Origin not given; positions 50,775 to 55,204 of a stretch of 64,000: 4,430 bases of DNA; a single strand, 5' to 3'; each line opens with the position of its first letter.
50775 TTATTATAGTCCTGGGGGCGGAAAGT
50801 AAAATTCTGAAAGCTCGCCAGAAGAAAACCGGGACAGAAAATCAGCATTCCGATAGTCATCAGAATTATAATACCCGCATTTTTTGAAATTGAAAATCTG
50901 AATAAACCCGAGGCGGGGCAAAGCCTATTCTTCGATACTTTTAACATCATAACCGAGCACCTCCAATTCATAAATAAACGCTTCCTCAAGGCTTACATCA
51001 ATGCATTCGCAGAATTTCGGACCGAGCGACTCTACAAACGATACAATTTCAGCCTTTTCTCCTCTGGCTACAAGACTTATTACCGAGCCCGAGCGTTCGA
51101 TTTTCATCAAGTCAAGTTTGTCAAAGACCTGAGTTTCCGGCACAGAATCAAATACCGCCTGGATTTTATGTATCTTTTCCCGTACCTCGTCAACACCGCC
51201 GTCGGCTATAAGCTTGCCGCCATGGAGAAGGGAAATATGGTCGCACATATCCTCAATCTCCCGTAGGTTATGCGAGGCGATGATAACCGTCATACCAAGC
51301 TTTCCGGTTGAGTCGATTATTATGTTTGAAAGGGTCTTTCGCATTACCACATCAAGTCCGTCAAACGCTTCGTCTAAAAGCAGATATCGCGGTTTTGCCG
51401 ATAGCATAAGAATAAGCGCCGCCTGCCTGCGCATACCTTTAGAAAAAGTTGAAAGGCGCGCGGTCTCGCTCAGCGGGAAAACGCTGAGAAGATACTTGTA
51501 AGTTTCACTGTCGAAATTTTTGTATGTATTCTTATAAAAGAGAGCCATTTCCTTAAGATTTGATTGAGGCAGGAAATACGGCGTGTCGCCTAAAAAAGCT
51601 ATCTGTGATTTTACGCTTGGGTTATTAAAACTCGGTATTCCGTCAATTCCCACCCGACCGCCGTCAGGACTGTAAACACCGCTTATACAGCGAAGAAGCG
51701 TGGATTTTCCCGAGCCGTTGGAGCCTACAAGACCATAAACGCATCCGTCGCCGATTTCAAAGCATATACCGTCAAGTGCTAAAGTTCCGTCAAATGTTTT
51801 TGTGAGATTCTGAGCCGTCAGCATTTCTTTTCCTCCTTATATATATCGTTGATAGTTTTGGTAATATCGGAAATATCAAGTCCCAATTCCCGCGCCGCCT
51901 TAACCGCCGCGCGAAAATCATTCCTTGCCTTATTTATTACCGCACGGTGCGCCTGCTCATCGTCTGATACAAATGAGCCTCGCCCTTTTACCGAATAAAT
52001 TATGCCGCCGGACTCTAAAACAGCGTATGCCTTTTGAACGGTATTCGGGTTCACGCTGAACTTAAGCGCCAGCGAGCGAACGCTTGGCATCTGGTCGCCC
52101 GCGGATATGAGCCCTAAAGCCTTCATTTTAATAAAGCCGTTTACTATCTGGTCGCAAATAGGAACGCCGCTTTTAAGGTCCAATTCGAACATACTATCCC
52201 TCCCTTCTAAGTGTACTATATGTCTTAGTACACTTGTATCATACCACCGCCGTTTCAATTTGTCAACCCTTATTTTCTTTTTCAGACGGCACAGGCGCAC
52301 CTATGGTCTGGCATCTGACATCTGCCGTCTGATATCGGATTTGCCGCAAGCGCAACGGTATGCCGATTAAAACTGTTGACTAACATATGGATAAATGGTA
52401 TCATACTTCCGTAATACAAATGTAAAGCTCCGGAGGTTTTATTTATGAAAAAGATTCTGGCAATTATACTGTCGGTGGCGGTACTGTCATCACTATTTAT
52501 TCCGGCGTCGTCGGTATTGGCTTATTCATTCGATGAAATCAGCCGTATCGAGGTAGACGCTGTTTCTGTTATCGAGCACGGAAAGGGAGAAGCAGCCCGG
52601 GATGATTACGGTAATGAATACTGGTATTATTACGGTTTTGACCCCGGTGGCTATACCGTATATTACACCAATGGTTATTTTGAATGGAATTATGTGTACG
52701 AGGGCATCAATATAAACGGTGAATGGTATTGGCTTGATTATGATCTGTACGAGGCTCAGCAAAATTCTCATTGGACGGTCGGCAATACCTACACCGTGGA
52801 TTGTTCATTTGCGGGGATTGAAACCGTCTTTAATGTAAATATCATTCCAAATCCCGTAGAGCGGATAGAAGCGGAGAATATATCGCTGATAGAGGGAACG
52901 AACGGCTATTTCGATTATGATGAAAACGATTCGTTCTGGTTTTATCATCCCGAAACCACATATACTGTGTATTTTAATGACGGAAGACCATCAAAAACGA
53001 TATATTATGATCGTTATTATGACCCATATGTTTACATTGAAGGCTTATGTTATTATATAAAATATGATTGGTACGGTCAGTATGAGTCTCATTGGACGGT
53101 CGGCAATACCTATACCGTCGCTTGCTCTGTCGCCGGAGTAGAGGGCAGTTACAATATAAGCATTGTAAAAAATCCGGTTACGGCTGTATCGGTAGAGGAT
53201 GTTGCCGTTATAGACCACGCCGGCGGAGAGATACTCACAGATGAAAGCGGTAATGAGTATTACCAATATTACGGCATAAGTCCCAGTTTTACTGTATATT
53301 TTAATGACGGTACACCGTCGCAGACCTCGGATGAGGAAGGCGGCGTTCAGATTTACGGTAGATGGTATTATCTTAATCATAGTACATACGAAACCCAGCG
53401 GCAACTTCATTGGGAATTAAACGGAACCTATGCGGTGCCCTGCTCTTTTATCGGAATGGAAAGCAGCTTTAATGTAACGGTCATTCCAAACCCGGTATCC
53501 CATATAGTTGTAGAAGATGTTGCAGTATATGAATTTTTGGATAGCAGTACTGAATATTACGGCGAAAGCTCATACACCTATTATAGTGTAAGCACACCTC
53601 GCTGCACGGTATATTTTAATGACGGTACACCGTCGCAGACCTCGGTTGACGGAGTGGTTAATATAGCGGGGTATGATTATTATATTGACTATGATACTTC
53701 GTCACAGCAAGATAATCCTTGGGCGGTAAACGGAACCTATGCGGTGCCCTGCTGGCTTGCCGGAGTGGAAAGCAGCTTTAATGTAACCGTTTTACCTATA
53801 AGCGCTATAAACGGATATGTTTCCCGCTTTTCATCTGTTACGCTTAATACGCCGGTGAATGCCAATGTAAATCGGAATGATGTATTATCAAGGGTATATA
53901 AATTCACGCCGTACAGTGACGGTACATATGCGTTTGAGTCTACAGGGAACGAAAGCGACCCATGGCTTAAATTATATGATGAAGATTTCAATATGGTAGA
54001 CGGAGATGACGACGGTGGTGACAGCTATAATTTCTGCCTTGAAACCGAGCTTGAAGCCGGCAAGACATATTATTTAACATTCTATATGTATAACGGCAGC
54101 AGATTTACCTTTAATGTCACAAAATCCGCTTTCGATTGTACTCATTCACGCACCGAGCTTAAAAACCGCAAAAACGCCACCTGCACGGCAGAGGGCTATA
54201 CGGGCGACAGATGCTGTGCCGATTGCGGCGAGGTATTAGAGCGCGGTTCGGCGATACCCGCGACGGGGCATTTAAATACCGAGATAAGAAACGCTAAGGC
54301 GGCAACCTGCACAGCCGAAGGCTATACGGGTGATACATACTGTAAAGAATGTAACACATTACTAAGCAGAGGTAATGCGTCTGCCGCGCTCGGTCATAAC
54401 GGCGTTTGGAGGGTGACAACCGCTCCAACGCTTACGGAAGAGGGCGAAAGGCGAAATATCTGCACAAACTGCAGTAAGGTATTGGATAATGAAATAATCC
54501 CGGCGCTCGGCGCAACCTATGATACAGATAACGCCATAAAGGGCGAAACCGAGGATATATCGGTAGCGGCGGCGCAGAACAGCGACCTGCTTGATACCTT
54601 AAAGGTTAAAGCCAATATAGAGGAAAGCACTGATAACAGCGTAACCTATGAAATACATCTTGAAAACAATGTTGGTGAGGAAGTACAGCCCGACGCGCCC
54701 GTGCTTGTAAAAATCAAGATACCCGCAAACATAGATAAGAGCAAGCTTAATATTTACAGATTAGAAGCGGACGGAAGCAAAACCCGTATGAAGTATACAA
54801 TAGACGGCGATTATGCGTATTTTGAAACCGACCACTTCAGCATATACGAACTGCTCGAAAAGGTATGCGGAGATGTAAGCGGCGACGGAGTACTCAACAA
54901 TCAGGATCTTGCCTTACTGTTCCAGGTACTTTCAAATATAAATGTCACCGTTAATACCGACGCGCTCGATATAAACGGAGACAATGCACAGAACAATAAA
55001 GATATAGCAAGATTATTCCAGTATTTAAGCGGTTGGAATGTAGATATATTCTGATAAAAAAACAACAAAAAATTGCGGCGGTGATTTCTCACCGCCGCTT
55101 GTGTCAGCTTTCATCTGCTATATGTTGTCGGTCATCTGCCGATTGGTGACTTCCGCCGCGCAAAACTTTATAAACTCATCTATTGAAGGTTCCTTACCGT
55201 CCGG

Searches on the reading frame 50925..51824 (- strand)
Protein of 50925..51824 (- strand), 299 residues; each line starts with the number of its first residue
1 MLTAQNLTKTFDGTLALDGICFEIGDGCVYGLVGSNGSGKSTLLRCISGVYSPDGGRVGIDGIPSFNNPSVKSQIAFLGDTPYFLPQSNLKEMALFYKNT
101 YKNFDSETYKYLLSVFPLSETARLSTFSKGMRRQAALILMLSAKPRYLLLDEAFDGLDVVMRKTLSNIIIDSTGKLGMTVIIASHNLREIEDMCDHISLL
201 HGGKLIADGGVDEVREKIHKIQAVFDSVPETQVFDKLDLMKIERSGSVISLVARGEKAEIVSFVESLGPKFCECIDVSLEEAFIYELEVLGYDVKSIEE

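Call 66: search_protein_families(library=pfam, proteins=[window:50925-51824:-], max_evalue=0.00001)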
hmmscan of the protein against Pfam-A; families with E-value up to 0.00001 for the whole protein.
window:50925-51824:- (299 aa): 2 families
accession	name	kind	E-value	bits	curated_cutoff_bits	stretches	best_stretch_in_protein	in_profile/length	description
PF00005.33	ABC_tran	-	9.5e-22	78.5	25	1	17-154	1-136/137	ABC transporter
PF13304.12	AAA_21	-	3.6e-12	47.4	27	0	30-116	2-79/304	AAA domain, putative AbiEii toxin, Type IV TA system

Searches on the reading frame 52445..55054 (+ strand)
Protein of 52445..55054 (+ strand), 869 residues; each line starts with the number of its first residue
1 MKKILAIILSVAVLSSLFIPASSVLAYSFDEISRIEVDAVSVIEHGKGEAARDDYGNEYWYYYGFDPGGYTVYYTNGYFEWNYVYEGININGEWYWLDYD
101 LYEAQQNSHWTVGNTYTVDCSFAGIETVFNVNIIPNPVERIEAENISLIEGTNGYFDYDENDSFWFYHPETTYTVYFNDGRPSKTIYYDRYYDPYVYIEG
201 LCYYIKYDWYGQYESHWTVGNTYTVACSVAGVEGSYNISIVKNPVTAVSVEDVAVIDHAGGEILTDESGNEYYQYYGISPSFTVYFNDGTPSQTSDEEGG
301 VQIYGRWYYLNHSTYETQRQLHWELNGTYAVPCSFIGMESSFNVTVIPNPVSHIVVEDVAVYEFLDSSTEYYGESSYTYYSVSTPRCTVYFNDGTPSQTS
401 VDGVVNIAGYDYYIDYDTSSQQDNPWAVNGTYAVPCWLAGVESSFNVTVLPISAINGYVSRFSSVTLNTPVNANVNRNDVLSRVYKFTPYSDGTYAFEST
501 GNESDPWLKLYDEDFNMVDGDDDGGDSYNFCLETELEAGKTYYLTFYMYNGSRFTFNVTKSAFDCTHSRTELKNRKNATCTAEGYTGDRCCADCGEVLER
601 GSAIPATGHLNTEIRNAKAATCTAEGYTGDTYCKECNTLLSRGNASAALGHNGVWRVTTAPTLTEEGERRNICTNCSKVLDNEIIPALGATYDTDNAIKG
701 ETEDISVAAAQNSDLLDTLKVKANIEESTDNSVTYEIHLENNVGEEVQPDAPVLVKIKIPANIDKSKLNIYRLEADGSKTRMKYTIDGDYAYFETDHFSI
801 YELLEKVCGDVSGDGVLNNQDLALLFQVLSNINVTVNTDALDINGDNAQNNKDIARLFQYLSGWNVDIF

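Call 66: search_protein_families(library=pfam, proteins=[window:52445-55054:+], max_evalue=0.00001)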
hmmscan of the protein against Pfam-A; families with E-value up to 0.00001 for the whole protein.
window:52445-55054:+ (869 aa): 1 family
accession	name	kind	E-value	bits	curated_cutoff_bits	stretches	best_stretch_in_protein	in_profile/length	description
PF00404.24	Dockerin_1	-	6.7e-07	29.8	22.9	1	809-861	2-56/57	Dockerin type I domain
